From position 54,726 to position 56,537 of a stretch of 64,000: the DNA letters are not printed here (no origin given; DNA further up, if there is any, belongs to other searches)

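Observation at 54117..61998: Hyf/Ehr-like six-subunit complex-I-type operon whose catalytic subunit has lost the NiFe ligands, headed by an HTH-PTS-EIIA regulator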

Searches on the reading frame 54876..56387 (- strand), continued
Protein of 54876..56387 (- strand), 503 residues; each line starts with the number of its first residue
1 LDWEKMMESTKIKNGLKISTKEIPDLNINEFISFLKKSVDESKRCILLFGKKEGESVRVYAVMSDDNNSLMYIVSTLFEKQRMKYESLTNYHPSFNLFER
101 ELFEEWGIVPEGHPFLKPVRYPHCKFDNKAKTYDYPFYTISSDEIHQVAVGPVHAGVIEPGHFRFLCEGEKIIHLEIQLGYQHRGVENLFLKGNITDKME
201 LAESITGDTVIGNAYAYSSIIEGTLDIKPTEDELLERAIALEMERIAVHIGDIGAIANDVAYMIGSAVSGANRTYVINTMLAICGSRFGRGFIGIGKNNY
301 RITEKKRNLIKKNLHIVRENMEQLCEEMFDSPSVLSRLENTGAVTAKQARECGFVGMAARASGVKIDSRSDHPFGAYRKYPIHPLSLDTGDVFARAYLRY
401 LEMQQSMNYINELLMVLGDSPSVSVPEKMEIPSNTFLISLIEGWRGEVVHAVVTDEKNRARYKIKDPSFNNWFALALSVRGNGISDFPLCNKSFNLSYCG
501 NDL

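Call 17: find_encoding_contigs(protein=P0029, flank=10000, max_places=2)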
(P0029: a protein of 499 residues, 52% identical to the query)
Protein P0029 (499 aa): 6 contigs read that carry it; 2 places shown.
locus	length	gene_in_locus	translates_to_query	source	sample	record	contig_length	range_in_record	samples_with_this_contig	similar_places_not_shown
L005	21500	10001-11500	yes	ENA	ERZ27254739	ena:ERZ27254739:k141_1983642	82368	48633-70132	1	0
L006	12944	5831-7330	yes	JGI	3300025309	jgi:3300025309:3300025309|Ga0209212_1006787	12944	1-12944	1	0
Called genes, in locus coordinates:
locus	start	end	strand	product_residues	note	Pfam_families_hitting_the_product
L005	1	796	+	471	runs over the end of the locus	PF02321:OEP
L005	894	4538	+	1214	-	PF12419:DUF3670, PF00176:SNF2-rel_dom, PF00270:DEAD, PF04851:ResIII, PF00271:Helicase_C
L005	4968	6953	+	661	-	PF00361:Proton_antipo_M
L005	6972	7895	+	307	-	PF00146:NADHdh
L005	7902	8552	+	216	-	-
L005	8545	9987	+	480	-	PF00361:Proton_antipo_M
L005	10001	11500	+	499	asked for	PF00329:Complex1_30kDa (weak), PF00346:Complex1_49kDa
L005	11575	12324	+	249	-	PF12838:Fer4_7 (faint), PF00037:Fer4 (weak), PF13237:Fer4_10 (weak), PF13187:Fer4_9 (weak), PF13484:Fer4_16 (weak), PF25160:LdpA_Fe-S-bd (weak), PF00037:Fer4, PF01058:Oxidored_q6, +2 more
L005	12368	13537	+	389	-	PF03453:MoeA_N, PF00994:MoCF_biosynth, PF03454:MoeA_C (weak)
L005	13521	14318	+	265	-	PF04055:Radical_SAM, PF13353:Fer4_12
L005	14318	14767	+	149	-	PF01967:MoaC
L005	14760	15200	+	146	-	PF03473:MOSC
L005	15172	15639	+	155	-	PF00994:MoCF_biosynth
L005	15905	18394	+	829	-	PF02563:Poly_export, PF10531:SLBB (weak), PF22461:SLBB_2 (weak), PF10531:SLBB, PF22461:SLBB_2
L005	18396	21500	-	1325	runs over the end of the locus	PF17159:MASE3, PF01590:GAF, PF13185:GAF_2, PF13492:GAF_3 (faint), PF13185:GAF_2 (weak), PF01590:GAF, PF02518:HATPase_c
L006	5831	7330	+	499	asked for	PF00329:Complex1_30kDa (weak), PF00346:Complex1_49kDa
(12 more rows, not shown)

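Call 19: find_related_loci(query=A1, collection=genome_contigs, flank=10000)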
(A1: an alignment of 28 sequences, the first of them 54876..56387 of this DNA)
Query A1 (503 aa) in genome_contigs; peptide patterns used: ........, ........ (x = any residue, [..] = any of these).
600 stretches matched a pattern (row limit reached: there are more); 592 encode a relative of the query (tblastn E <= 1e-3); the best 80 are kept; 80 distinct loci.
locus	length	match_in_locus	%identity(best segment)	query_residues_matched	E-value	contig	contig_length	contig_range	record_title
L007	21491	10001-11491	52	6-503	1e-169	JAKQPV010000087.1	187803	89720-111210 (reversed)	MAG: Spirochaetota bacterium isolate USMO_maxbin.118 k141_1309644, whole genome shotgun sequence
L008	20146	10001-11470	52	13-503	1e-167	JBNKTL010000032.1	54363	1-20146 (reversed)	MAG: Spirochaetota bacterium isolate A2.bin.24.permissive NODE_32_length_54363_cov_6.832891, whole genome shotgun sequen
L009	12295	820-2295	51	13-503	2e-161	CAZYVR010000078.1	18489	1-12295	MAG TPA_asm: uncultured Victivallales bacterium isolate binchicken_co181_625 genome assembly, contig: NODE_4861_length_1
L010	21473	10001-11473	49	11-503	3e-153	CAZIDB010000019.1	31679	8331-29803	MAG TPA_asm: uncultured Melioribacter sp. isolate binchicken_co20_358 genome assembly, contig: NODE_3026_length_31679_co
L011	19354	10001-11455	49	5-503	2e-150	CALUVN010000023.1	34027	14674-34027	MAG: Candidatus Gastranaerophilales bacterium isolate BRZ_KE__bin57 genome assembly, contig: BRZ_KE__NODE_1489_length_34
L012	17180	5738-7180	49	13-503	8e-149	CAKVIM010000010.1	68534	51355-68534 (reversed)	MAG: uncultured Candidatus Melainabacteria bacterium isolate REFINED_METABAT215_TOP10_CONTIGS_1500_ASSEMBLY_K77_MERGED__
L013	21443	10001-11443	49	13-503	5e-148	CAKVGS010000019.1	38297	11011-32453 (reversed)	MAG: uncultured Candidatus Melainabacteria bacterium isolate REFINED_METABAT215_TOP10_CONTIGS_1500_ASSEMBLY_K77_MERGED__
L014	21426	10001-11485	47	1-503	4e-147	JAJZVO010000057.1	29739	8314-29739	MAG: Bacteroidetes bacterium isolate SKS5.bin54 NODE_2594_length_29739_cov_2.189923, whole genome shotgun sequence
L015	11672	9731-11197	48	3-503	7e-145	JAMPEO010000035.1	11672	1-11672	MAG: Candidatus Gastranaerophilales bacterium isolate NALB_7823_10 Scaffold_#35__SCF_035___11672_bp, whole genome shotgu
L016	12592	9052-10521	48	5-503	2e-144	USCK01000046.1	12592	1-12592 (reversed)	uncultured bacterium isolate UMGS1585 genome assembly, contig: NODE_574_length_12592_cov_1.79413, whole genome shotgun s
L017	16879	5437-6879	51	13-503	1e-143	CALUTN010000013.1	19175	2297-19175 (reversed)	MAG: Candidatus Gastranaerophilales bacterium isolate BRZ_DC__bin16 genome assembly, contig: BRZ_DC__NODE_3217_length_19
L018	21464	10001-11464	47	20-503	8e-140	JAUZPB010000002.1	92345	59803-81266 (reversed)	MAG: Bacteroidota bacterium isolate bin209(16d) DJANOAMP_2, whole genome shotgun sequence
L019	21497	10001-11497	45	7-503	1e-137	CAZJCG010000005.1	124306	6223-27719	MAG TPA_asm: uncultured Lentimicrobiaceae bacterium isolate SRP167436_co1_356 genome assembly, contig: NODE_95_length_12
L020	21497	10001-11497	45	7-503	3e-137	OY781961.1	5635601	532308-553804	MAG: Prolixibacteraceae bacterium isolate f51a5693-dc35-4a15-a57f-52dad87cda9e genome assembly, chromosome: 1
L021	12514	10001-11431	49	13-503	3e-136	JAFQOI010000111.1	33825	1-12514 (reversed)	Bacterium isolate RGIG2002 Goat_Colon-1__c628597, whole genome shotgun sequence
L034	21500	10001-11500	43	7-503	2e-130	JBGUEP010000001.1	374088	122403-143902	MAG: Prolixibacteraceae bacterium isolate DXN-05 NODE_12_length_374088_cov_12.613965, whole genome shotgun sequence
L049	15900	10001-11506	43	9-503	1e-127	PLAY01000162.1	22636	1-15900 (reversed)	MAG: Limisphaerales bacterium isolate bog_1418 73.20111000_S2D.10_contig_247, whole genome shotgun sequence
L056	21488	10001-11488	41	3-503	1e-126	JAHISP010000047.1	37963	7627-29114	MAG: Bacteroidetes bacterium isolate MM_PC_MetaG.mb.18 MM_PC_MetaG.mb.18_k141_828889, whole genome shotgun sequence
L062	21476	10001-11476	42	14-503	2e-125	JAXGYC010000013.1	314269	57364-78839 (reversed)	MAG: Sedimentisphaerales bacterium isolate AnMBR.bin504 bin504_13, whole genome shotgun sequence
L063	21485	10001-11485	41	12-503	4e-125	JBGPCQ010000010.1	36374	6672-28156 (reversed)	MAG: Geobacteraceae bacterium isolate OBJ_0618_050_45 k141_1102427_length_36374_cov_23.3548, whole genome shotgun sequen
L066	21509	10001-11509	40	5-503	7e-125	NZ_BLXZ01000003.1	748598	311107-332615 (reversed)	Geomonas limicola strain Red745 sequence03, whole genome shotgun sequence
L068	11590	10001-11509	41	10-503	2e-124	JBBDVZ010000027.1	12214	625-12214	MAG: Planctomycetaceae bacterium isolate LejiaC_61_11 Lejia_C_12055_length_12214_cov_6, whole genome shotgun sequence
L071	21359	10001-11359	45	51-503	3e-124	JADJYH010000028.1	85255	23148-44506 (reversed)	MAG: Saprospiraceae bacterium isolate Lyne_18-Q3-R50-59_BATAC.195 tig00025855-10-855730, whole genome shotgun sequence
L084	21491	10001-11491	42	13-503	6e-123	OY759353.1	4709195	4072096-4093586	MAG: Geopsychrobacteraceae bacterium isolate b20cad9c-d1d2-40c5-8f7b-178437520c26 genome assembly, chromosome: 1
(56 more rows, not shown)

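Call 50: find_related_loci(query=A3, collection=metagenome_contigs, flank=5000)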
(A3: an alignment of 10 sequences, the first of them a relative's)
Query A3 (236 aa) in metagenome_contigs; peptide patterns used: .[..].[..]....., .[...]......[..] (x = any residue, [..] = any of these).
600 stretches matched a pattern (row limit reached: there are more); 590 encode a relative of the query (tblastn E <= 1e-3); the best 80 are kept; 80 distinct loci.
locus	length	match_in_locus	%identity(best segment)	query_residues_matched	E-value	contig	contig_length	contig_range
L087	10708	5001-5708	95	1-236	3e-151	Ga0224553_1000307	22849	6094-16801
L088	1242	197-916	85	1-236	7e-149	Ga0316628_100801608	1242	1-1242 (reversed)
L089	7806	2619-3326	85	1-236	3e-135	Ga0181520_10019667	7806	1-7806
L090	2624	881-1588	84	1-236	3e-140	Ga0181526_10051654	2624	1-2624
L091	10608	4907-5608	83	1-234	3e-133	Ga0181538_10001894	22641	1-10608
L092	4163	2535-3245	83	1-236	6e-135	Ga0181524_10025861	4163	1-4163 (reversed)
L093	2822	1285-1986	83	1-234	2e-136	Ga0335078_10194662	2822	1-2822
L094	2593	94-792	81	1-233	6e-135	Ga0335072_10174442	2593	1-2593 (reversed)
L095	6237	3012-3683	84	1-224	1e-128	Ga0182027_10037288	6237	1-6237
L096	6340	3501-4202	81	1-234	3e-128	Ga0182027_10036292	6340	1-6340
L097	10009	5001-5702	77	1-234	2e-122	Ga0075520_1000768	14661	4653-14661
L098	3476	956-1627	78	1-224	2e-123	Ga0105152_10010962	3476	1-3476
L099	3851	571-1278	70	1-236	1e-112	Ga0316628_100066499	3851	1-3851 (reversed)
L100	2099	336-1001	72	1-223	1e-115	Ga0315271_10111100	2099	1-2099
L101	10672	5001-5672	70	1-224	2e-108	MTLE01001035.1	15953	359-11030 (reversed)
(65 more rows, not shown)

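Call 61: find_homologous_proteins(query=L066:10001-11509:+, max_evalue=1e-50)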
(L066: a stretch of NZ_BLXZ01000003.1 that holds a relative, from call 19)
Query L066:10001-11509:+ (503 aa): 8000 proteins with E <= 1e-50 among 8000 candidates; the best 120 are listed.
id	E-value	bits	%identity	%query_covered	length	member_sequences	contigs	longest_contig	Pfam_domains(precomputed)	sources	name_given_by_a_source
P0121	0.0e+0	1158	100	100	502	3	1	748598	PF00329.26,PF00346.25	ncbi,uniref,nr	ncbi:hydrogenase [Geomonas limicola]|uniref:Hydrogenase n=1 Tax=Geomonas limicola TaxID=2740186 RepI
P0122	0.0e+0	1019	87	100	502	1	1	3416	PF00329.26,PF00346.25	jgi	-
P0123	1.6e-283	959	82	99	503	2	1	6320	PF00329.26,PF00346.25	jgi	jgi:Ni,Fe-hydrogenase III large subunit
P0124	1.7e-266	903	77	99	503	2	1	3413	PF00329.26,PF00346.25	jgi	jgi:Ni,Fe-hydrogenase III large subunit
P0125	3.3e-265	899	77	99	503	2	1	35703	PF00329.26,PF00346.25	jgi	-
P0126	8.4e-265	897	77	99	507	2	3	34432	PF00329.26,PF00346.25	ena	-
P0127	2.8e-264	896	77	100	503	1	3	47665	PF00329.26,PF00346.25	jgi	jgi:Ni,Fe-hydrogenase III large subunit/NADH:ubiquinone oxidoreductase subunit C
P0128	3.2e-263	892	77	100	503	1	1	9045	PF00329.26,PF00346.25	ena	-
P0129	4.3e-263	892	76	100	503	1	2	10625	PF00329.26,PF00346.25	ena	-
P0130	8.5e-262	888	76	100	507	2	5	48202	PF00329.26,PF00346.25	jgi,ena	-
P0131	1.7e-261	887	76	99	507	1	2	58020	PF00329.26,PF00346.25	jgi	jgi:Ni,Fe-hydrogenase III large subunit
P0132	2.6e-261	886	76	100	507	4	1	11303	PF00329.26,PF00346.25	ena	-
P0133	6.8e-261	885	75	100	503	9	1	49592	PF00329.26,PF00346.25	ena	-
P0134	8.7e-260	881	76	100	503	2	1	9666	PF00329.26,PF00346.25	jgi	jgi:Ni,Fe-hydrogenase III large subunit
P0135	1.1e-259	881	75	100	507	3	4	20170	PF00329.26,PF00346.25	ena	-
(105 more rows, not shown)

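Call 68: search_protein_families(library=pfam, proteins=[L068:703-2388:-, L056:2547-4274:+, L071:20152-20952:-, L049:2822-3877:+, L034:1775-2497:-, L062:2261-3163:+, L009:8663-10015:-, L020:13092-15038:-, L084:18923-21154:+, L013:13408-15171:+], max_evalue=0.0001)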
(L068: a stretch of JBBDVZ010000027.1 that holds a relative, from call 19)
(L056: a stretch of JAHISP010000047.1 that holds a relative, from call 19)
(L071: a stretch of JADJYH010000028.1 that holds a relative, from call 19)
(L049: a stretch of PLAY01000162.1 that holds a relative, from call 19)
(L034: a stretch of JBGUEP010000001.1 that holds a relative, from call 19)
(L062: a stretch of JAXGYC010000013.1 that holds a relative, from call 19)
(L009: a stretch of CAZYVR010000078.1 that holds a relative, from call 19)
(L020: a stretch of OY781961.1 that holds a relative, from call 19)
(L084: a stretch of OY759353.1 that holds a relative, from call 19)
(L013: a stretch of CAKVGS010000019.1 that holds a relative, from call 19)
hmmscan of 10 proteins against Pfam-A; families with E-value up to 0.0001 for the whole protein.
L068:703-2388:- (561 aa): 3 families
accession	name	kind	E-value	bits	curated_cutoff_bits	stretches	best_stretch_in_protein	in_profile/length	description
PF02518.31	HATPase_c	-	2.2e-25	89.7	26.4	1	453-555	2-109/111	Histidine kinase-, DNA gyrase B-, and HSP90-like ATPase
PF00512.31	HisKA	-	3.3e-09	37.1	26.9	1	348-406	8-63/66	His Kinase A (phospho-acceptor) domain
PF08448.16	PAS_4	-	2.2e-07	31.5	23.1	1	223-327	3-109/110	PAS fold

L056:2547-4274:+ (575 aa): 3 families
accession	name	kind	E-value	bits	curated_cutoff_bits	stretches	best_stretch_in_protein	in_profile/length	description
PF00916.26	Sulfate_transp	-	7.5e-87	292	23.2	1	25-387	1-379/380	Sulfate permease family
PF01740.26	STAS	-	6.3e-13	48.9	22.6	1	446-534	6-96/106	STAS domain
PF16983.11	MFS_MOT1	-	2.5e-05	25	30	1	276-363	25-109/111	Molybdate transporter of MFS superfamily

L071:20152-20952:- (266 aa): 2 families
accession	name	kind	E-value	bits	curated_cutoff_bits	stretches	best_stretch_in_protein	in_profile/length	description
PF00005.33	ABC_tran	-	2.2e-35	122.6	25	1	32-180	2-137/137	ABC transporter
PF02463.25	SMC_N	-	6.1e-07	29.5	40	1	99-224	135-211/220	RecF/RecN/SMC N terminal domain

L049:2822-3877:+ (351 aa): 3 families
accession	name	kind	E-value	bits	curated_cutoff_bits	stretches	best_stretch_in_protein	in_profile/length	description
PF00589.27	Phage_integrase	-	2.8e-40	138.3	27.1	1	188-338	22-171/172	Phage integrase family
PF02899.23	Phage_int_SAM_1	-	1.1e-16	61.3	22.3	1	46-131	1-83/83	Phage integrase, N-terminal SAM-like domain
PF13495.12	Phage_int_SAM_4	-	1e-08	35.9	27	1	46-82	46-82/85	Phage integrase, N-terminal SAM-like domain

L034:1775-2497:- (240 aa): 3 families
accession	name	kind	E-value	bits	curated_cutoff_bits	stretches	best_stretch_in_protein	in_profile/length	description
PF00027.35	cNMP_binding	-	1.6e-18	66.9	27.5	1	40-127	2-89/89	Cyclic nucleotide-binding domain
PF13545.12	HTH_Crp_2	-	7.3e-16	58.3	27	1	159-230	1-67/70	Crp-like helix-turn-helix domain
PF00325.26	Crp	-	7.8e-06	26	21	1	184-215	1-32/32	Bacterial regulatory proteins, crp family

L062:2261-3163:+ (300 aa): 1 family
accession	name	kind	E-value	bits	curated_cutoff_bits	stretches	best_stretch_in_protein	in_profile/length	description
PF06439.18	3keto-disac_hyd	-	1.2e-32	113.9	26.8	1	75-288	1-187/187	3-keto-disaccharide hydrolase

L009:8663-10015:- (450 aa): 1 family
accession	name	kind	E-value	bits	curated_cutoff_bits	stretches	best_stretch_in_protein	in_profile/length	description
PF00909.26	Ammonium_transp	-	4.3e-126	421.3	23.2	1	51-441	2-399/399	Ammonium Transporter Family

L020:13092-15038:- (648 aa): 4 families
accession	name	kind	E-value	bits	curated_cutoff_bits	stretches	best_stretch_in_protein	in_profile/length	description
PF00535.33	Glycos_transf_2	-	3.9e-22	79.4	23.3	1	4-150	1-132/168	Glycosyl transferase family 2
PF13641.12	Glyco_tranf_2_3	-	3.1e-19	70.3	27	1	3-233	3-218/230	Glycosyltransferase like family 2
PF13632.12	Glyco_trans_2_3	-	5e-09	36.7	27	1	82-238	1-134/198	Glycosyl transferase family group 2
PF13712.12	Glyco_tranf_2_5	-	7.7e-05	22.9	27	0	55-243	31-206/210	Glycosyltransferase like family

L084:18923-21154:+ (743 aa): 8 families
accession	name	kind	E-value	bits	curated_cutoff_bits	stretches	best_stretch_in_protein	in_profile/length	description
PF14691.11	Fer4_20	-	1.3e-40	138.2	25.8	1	303-412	1-111/113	Dihydroprymidine dehydrogenase domain II, 4Fe-4S cluster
PF07992.20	Pyr_redox_2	-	3e-33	115.9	26.1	1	425-730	1-291/291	Pyridine nucleotide-disulphide oxidoreductase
PF10418.14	DHODB_Fe-S_bind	-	1.2e-13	50.9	23.9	1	213-249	1-40/41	Iron-sulfur cluster binding domain of dihydroorotate dehydrogenase B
PF00070.33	Pyr_redox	-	1.9e-09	38.3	22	0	565-640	2-80/82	Pyridine nucleotide-disulphide oxidoreductase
PF13450.12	NAD_binding_8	-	2e-06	28.4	21.9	1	429-463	1-35/68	NAD(P)-binding Rossmann-like domain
PF13738.12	Pyr_redox_3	-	5.3e-06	26.3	30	0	554-599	157-201/305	Pyridine nucleotide-disulphide oxidoreductase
PF12831.13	FAD_oxidored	-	2.5e-05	24.2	27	0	427-463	2-38/416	FAD dependent oxidoreductase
PF01494.25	FAD_binding_3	-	6.4e-05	22.8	22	0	426-457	3-34/349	FAD binding domain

L013:13408-15171:+ (587 aa): 3 families
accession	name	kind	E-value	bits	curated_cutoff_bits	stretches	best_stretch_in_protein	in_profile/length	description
PF02776.23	TPP_enzyme_N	-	3e-28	98.4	26.8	1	1-115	1-111/119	Thiamine pyrophosphate enzyme, N-terminal TPP binding domain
PF02775.26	TPP_enzyme_C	-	2.2e-20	73.4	21.9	1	389-518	17-150/151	Thiamine pyrophosphate enzyme, C-terminal TPP binding domain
PF00205.28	TPP_enzyme_M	-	2.9e-18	66.3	30.4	1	193-295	2-101/137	Thiamine pyrophosphate enzyme, central domain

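Call 79: predict_structure(alignment_id=A1)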
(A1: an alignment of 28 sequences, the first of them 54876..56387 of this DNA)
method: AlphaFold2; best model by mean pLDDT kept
length: 503 residues; sequences in the alignment: 28
mean_pLDDT: 83.9   pTM: 0.89
mean pLDDT of the five models: 83.9, 80.8, 80.3, 78.6, 77.4
residues with pLDDT >= 90: 261; 70-90: 166; 50-70: 43; < 50: 33
segments of 3 or more residues with pLDDT < 50: 1-3, 150-161, 488-503
pLDDT, mean of each block of 10 residues (from residue 1): 60 96 95 96 94 94 96 96 94 92 92 84 75 71 63 44 67 68 72 82 72 94 91 96 94 80 82 93 89 91 94 97 92 82 85 89 93 96 92 89 97 92 69 94 90 91 85 77 53 43 28
secondary structure, 60 per line:
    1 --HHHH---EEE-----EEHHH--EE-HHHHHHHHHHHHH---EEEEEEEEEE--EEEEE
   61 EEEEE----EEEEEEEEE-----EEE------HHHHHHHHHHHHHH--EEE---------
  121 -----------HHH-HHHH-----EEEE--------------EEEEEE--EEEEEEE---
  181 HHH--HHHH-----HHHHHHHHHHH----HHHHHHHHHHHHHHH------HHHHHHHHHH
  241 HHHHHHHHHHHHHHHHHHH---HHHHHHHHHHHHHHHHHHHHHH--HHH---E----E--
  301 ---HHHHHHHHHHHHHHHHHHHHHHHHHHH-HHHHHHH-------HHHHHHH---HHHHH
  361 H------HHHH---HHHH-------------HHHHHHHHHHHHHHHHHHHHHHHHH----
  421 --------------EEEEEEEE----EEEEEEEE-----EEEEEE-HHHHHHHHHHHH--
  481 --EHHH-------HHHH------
elements in order: H3-6 E10-12 H28-40 E44-53 E56-65 E70-78 E84-86 H93-106 E109-111 H136-139 E145-148 E163-168 E171-177 H186-189 H195-205 H210-224 H231-259 H263-284 H304-330 H332-338 H346-352 H356-361 H368-371 H375-378 H392-416 E435-442 E447-454 E460-465 H467-478 H494-497
